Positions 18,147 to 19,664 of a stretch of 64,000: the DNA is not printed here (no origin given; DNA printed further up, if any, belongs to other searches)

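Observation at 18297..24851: Co-oriented cluster: membrane-anchored CPT-like kinase followed by four tandem PhyH-type dioxygenase paralogs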

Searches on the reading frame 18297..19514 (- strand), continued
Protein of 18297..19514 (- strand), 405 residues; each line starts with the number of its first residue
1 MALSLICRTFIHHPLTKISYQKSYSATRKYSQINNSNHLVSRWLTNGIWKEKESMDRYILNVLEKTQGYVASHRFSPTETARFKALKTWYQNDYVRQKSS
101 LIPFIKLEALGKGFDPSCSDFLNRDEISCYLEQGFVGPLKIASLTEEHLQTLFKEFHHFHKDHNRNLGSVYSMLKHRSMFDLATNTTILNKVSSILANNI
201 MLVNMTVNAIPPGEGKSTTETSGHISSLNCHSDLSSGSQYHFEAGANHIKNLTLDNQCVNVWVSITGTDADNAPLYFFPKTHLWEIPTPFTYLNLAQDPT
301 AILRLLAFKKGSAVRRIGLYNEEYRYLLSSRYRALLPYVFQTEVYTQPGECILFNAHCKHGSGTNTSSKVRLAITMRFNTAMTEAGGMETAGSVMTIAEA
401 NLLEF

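Call 67: search_solved_structures(query=L004:11465-12079:-, max_evalue=1e-10)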
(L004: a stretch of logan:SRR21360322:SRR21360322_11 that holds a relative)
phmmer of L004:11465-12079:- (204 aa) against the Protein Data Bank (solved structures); distinct sequences matched with E-value up to 1e-10: 143 (the best 60 are shown).
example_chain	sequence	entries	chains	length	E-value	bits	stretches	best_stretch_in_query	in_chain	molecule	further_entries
8bjc_B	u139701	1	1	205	9.4e-54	185.3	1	2-203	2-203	Peptidyl-prolyl cis-trans isomerase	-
8bjd_A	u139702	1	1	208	9.9e-54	185.3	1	2-203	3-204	Peptidyl-prolyl cis-trans isomerase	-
1fd9_A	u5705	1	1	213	1.1e-53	185.1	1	2-203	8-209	PROTEIN (MACROPHAGE INFECTIVITY POTENTIATOR PROTEIN)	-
8r39_C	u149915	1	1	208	3.6e-53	183.4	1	2-203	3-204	Peptidyl-prolyl cis-trans isomerase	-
8ruo_A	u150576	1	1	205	8.1e-53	182.3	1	3-203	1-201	Outer membrane protein MIP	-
7dek_A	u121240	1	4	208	1.6e-49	171.5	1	1-203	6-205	Peptidyl-prolyl cis-trans isomerase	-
2uz5_A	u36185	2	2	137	9.1e-42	146.2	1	75-203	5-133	MACROPHAGE INFECTIVITY POTENTIATOR | Outer membrane protein MIP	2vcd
8bk5_A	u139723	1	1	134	9.2e-42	146.2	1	75-203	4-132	Peptidyl-prolyl cis-trans isomerase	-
8bje_A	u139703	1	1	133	1e-41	146.1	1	75-203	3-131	Peptidyl-prolyl cis-trans isomerase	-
3jxv_A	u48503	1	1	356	9.6e-40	139.6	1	100-202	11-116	70 kDa peptidyl-prolyl isomerase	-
3jym_A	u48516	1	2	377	1.3e-39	139.2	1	100-202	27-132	FK506-binding protein (FKBP) from wheat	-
1q6h_A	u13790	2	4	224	1.4e-38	135.8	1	2-203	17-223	FKBP-type peptidyl-prolyl cis-trans isomerase fkpA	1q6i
1q6u_A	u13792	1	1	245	1.9e-38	135.4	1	2-203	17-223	FKBP-type peptidyl-prolyl cis-trans isomerase fkpA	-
8bk6_A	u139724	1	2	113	1.1e-36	129.7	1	95-203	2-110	Peptidyl-prolyl cis-trans isomerase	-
8p42_A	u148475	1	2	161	4.1e-32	114.7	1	78-203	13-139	Macrophage infectivity potentiator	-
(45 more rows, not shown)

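Call 69: search_solved_structures(query=L004:2446-3072:+, max_evalue=0.01, show_alignments=2)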
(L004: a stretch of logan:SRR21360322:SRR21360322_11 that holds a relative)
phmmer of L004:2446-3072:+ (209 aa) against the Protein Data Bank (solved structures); distinct sequences matched with E-value up to 0.01: 2.
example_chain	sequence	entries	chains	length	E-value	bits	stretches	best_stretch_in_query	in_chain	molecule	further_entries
1ebb_A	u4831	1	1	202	3.1e-06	30.3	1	29-172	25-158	PHOSPHATASE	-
1h2e_A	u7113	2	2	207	3.3e-06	30.2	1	29-172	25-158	PHOSPHATASE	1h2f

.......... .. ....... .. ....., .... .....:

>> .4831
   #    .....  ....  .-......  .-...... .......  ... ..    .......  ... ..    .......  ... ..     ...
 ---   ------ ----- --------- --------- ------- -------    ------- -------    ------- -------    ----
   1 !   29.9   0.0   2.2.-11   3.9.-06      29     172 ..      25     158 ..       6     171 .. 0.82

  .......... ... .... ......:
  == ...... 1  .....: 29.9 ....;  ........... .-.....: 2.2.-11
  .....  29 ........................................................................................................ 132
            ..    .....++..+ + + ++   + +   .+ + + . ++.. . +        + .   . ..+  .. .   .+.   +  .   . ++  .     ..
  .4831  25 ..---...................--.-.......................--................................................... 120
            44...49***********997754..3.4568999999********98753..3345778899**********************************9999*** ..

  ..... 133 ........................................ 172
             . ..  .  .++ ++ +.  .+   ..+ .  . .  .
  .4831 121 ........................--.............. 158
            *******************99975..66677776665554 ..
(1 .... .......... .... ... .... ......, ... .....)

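Call 72: search_protein_families(library=pfam, proteins=[L002:14285-15025:-, L001:3199-3981:+, L002:15066-16559:-, L010:2364-3992:+, L010:6287-7624:+, L010:7669-8787:-, L010:12772-13791:+, L008:11285-13894:+], max_evalue=0.1)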
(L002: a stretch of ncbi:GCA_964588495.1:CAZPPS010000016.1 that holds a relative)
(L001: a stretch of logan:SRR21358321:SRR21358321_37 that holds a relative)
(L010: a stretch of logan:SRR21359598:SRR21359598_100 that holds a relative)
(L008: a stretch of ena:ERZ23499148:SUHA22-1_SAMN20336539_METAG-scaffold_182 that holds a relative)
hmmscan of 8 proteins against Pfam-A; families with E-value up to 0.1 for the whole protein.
L002:14285-15025:- (246 aa): 4 families
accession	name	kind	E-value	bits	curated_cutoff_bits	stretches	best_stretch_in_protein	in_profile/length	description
PF25201.1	nSTAND6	-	0.005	17.3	27.7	1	4-31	19-46/148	Novel STAND NTPase 6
PF01935.23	DUF87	-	0.075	13.6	23.2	0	4-20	24-40/220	Helicase HerA, central domain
PF13671.12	AAA_33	-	0.085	13.6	27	0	8-28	4-24/143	AAA domain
PF00625.27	Guanylate_kin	-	0.096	12.8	25.2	0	10-85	9-87/182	Guanylate kinase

L001:3199-3981:+ (260 aa): 11 families
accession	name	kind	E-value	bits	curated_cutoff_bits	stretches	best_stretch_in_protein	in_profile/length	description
PF00625.27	Guanylate_kin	-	0.00017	21.8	25.2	1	6-85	4-86/182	Guanylate kinase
PF25201.1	nSTAND6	-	0.00091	19.7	27.7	1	7-31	21-45/148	Novel STAND NTPase 6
PF03266.21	NTPase_1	-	0.0015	18.8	23.9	0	7-26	2-21/168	NTPase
PF01637.24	ATPase_2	-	0.0043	17.3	33.2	1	5-60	21-76/225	ATPase domain predominantly from Archaea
PF13671.12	AAA_33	-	0.0072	17.1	27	1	8-44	3-40/143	AAA domain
PF02992.20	Transposase_21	-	0.019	14.6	28.6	1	44-123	10-89/213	Transposase family tnp2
PF13191.12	AAA_16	-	0.022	15.7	32.6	1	6-26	26-46/167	AAA ATPase domain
PF00308.24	Bac_DnaA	-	0.022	15.4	23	0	5-25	35-55/162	Bacterial DnaA ATPAse domain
PF05729.18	NACHT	-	0.024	14.9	26.7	0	7-26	3-22/167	NACHT domain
PF13401.12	AAA_22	-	0.049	14.4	27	1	5-27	6-28/130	AAA domain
PF00931.28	NB-ARC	-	0.054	13.2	23.5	0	7-27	21-41/248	NB-ARC domain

L002:15066-16559:- (497 aa): 0 families

L010:2364-3992:+ (542 aa): 3 families
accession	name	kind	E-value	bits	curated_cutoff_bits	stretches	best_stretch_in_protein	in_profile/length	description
PF00432.27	Prenyltrans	-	0.001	19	26.5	1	317-488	38-192/304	Prenyltransferase alpha-alpha toroid domain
PF13243.12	SQHop_cyclase_C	-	0.0061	16.1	26.1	1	375-467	151-234/319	Squalene-hopene cyclase C-terminal domain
PF08640.17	U3_assoc_6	-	0.092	13.1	24.7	0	146-185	9-47/85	U3 small nucleolar RNA-associated protein 6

L010:6287-7624:+ (445 aa): 1 family
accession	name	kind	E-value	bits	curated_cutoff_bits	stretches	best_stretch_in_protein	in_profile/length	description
PF05721.19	PhyH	-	2.9e-05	24.9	22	1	242-366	118-212/213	Phytanoyl-CoA dioxygenase (PhyH)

L010:7669-8787:- (372 aa): 1 family
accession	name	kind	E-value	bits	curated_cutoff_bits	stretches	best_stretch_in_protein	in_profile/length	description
PF13516.12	LRR_6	-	2.9e-05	24.2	23.4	0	145-167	2-24/24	Leucine Rich repeat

L010:12772-13791:+ (339 aa): 1 family
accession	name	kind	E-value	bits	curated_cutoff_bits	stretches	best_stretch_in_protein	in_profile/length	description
PF19086.5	Terpene_syn_C_2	-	2.4e-09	37.7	23.7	1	139-289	45-199/199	Terpene synthase family 2, C-terminal metal binding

L008:11285-13894:+ (869 aa): 3 families
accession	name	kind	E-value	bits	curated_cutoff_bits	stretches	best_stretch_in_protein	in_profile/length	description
PF19086.5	Terpene_syn_C_2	-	2.8e-10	40.7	23.7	1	621-812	4-197/199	Terpene synthase family 2, C-terminal metal binding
PF00432.27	Prenyltrans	-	0.0055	16.6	26.5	1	382-487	5-103/304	Prenyltransferase alpha-alpha toroid domain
PF25051.1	WHD_MCM8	-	0.0067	16.9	26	1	145-194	30-79/80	MCM8 winged helix domain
